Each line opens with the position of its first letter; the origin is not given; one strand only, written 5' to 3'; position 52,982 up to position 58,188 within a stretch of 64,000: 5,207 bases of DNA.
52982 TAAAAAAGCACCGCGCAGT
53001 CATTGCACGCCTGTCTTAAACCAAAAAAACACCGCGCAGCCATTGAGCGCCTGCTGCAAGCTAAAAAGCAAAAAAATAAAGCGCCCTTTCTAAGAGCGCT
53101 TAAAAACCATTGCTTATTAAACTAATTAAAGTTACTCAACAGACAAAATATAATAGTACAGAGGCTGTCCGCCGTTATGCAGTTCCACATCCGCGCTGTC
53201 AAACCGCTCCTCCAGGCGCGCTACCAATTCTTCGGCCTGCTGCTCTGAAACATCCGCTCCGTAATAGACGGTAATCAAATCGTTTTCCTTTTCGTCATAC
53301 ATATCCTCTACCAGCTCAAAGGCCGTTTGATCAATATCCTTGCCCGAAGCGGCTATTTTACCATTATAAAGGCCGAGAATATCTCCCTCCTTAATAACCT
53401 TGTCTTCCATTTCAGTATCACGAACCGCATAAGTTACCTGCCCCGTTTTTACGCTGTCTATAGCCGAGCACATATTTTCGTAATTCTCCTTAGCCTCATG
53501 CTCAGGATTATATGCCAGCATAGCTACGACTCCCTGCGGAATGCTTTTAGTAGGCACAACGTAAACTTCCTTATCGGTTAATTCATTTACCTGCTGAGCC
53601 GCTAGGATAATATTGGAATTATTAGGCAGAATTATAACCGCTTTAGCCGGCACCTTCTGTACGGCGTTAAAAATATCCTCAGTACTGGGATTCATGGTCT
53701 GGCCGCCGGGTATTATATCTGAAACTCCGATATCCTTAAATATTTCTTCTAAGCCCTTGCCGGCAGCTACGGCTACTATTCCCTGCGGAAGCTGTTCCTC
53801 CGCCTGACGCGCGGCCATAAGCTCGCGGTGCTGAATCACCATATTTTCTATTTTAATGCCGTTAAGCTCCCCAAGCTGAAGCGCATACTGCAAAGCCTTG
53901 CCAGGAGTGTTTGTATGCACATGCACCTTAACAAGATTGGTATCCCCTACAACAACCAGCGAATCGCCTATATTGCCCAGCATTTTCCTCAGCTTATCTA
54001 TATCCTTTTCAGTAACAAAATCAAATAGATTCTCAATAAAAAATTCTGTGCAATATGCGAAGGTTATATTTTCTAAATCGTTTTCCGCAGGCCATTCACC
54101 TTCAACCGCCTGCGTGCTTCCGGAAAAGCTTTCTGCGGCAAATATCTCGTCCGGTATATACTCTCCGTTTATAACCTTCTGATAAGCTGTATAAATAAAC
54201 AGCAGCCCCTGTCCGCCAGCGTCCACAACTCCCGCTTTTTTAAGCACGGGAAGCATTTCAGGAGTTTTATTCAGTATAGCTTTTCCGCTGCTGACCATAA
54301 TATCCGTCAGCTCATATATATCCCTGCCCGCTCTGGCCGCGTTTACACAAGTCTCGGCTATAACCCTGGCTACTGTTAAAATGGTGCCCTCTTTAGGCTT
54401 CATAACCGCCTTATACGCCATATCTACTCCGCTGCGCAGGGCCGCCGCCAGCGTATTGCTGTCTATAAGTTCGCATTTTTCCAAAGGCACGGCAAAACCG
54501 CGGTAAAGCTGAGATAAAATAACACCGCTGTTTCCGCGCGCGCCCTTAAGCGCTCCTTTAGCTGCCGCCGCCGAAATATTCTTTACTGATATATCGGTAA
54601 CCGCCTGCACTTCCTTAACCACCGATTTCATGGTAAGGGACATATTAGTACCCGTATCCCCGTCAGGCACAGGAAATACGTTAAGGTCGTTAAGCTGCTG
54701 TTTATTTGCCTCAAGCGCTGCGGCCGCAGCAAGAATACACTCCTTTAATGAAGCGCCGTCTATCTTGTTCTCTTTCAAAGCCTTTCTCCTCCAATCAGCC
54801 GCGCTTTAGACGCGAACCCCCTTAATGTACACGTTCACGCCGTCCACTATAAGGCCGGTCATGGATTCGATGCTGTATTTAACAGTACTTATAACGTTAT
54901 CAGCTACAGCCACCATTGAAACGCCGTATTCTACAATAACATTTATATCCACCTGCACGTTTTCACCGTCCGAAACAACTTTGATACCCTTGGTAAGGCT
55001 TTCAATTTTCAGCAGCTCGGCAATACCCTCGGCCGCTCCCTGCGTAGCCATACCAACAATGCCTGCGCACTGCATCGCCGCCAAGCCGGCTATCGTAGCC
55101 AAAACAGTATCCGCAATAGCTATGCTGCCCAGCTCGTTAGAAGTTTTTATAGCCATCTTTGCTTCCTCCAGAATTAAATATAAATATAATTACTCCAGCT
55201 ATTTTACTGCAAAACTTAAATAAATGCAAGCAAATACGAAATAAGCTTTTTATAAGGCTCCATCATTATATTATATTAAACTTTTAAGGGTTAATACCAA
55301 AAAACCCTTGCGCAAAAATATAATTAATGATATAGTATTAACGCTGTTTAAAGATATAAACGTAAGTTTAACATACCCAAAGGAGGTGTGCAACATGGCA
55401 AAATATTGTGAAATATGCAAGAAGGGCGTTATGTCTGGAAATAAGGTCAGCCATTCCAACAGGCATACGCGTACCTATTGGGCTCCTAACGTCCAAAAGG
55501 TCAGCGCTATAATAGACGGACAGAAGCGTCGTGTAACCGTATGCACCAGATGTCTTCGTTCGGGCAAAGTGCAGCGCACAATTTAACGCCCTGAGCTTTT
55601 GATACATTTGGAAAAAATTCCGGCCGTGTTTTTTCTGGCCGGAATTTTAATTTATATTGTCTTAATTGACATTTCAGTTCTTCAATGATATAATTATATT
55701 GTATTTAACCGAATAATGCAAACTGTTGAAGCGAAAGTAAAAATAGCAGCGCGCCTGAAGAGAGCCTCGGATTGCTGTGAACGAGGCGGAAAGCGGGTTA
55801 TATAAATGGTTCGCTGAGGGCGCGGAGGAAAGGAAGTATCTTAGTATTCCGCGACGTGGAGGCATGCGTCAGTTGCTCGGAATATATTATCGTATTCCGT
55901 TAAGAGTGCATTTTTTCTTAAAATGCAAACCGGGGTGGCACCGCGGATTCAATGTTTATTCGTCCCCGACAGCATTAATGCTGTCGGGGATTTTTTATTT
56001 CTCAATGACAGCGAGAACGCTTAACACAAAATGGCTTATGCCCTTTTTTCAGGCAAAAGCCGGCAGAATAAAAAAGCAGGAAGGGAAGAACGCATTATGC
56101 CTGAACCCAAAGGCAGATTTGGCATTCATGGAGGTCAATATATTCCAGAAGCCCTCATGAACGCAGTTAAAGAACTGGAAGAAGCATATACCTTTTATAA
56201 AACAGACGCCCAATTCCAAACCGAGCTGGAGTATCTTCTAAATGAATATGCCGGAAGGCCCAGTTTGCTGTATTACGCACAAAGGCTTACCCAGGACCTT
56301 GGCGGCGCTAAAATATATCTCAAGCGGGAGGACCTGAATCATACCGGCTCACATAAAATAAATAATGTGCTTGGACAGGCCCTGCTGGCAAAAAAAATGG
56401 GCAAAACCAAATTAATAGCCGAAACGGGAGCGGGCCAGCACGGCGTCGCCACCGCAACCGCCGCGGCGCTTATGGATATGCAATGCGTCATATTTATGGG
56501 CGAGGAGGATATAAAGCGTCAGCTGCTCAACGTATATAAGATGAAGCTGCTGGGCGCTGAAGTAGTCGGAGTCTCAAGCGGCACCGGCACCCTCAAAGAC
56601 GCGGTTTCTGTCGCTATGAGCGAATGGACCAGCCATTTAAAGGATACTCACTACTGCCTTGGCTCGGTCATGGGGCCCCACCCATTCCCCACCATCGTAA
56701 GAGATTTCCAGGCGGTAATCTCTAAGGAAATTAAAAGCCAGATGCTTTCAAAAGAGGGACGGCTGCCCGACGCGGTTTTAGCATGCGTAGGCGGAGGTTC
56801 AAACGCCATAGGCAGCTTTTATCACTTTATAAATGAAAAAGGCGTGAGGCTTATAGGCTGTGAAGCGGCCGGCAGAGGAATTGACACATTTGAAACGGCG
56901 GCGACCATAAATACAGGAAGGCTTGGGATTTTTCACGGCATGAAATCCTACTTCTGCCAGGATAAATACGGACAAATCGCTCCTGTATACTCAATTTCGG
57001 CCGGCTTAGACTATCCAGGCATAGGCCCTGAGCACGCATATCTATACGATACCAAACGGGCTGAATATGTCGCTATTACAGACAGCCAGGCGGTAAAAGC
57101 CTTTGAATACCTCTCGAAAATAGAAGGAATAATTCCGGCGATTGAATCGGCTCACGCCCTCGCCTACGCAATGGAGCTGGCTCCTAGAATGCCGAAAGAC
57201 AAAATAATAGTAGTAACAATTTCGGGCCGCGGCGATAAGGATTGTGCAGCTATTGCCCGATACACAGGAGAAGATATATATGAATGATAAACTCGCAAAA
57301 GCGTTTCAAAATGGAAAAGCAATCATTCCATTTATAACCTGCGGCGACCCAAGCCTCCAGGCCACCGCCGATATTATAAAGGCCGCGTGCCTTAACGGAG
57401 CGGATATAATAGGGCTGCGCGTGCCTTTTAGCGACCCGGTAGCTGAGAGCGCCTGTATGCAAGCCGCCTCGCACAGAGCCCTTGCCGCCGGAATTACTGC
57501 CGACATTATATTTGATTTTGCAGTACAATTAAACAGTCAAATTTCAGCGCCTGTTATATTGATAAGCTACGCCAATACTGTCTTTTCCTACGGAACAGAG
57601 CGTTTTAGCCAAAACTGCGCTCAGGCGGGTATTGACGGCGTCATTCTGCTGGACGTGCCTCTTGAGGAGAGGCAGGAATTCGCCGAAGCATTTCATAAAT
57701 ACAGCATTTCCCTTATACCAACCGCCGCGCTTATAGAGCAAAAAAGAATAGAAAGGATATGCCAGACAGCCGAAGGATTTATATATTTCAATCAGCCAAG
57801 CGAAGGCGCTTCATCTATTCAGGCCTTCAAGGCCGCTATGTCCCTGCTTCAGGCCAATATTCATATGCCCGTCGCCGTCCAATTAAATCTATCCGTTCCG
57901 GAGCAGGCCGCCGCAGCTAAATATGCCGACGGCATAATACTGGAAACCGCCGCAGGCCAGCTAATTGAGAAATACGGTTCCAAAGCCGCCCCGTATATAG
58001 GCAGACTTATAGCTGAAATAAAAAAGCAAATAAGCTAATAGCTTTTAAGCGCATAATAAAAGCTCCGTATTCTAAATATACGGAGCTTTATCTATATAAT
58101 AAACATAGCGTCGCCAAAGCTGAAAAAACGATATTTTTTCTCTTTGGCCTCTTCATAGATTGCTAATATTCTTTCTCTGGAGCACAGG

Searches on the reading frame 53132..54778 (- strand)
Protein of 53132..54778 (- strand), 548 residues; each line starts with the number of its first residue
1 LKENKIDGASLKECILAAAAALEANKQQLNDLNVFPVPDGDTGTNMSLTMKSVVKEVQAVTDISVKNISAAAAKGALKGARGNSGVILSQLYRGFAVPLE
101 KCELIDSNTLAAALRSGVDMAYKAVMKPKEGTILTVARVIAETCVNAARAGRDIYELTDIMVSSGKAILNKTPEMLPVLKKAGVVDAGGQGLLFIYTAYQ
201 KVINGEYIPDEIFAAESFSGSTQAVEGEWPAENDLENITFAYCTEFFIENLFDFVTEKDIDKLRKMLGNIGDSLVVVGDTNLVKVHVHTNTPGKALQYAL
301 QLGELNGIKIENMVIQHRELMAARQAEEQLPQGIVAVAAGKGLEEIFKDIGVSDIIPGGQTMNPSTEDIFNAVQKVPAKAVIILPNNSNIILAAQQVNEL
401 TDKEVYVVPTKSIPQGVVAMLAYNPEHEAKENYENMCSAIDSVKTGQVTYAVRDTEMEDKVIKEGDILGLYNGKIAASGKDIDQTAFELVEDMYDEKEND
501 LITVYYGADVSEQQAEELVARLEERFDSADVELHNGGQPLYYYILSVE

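Call 50: search_protein_families(library=pfam, proteins=[window:53132-54778:-], max_evalue=0.00001)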
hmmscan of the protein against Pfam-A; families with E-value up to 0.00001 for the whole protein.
window:53132-54778:- (548 aa): 3 families
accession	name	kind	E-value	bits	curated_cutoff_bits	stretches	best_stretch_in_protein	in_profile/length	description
PF13684.11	FakA-like_C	-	1.4e-87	293.1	23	1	333-548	1-216/216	Fatty acid kinase subunit A-like, C-terminal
PF02734.22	Dak2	-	5.3e-40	137.6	27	1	36-199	1-172/174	DAK2 domain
PF21645.3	FakA-like_M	-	5.8e-29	100.2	24.9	1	240-319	2-79/80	Fatty acid kinase subunit A-like, middle domain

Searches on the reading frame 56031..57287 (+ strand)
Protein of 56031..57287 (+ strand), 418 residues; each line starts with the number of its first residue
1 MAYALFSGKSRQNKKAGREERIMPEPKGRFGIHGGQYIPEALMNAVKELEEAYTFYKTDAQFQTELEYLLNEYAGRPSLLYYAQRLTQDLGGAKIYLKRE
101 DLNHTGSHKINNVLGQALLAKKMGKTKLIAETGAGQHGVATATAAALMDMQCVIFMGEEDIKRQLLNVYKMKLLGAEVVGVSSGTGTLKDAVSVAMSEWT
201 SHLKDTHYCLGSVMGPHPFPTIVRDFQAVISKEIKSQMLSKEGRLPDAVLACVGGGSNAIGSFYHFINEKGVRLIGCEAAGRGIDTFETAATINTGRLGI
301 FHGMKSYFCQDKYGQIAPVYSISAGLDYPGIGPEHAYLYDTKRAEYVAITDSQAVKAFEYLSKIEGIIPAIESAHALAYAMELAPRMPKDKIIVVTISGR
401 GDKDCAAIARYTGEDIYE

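Call 50: search_protein_families(library=pfam, proteins=[window:56031-57287:+], max_evalue=0.00001)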
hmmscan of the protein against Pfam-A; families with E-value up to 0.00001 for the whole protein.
window:56031-57287:+ (418 aa): 1 family
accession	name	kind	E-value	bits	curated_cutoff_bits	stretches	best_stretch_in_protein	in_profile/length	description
PF00291.31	PALP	-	3.7e-42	145.1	35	1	75-399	5-295/295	Pyridoxal-phosphate dependent enzyme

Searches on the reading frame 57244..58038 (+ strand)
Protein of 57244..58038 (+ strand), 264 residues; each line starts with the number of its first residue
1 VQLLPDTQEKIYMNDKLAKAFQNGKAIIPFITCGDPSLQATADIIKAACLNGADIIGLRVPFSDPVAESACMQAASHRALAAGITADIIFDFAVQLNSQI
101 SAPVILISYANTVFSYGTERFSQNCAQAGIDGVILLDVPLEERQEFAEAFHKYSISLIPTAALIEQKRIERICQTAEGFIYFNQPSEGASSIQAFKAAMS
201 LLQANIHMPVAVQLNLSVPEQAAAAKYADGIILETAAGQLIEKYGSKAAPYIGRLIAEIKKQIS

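Call 50: search_protein_families(library=pfam, proteins=[window:57244-58038:+], max_evalue=0.00001)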
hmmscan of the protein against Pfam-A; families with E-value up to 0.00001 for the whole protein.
window:57244-58038:+ (264 aa): 1 family
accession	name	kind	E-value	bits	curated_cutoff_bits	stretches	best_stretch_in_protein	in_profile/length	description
PF00290.26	Trp_syntA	-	7.5e-49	166.4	27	1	22-244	7-236/259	Tryptophan synthase alpha chain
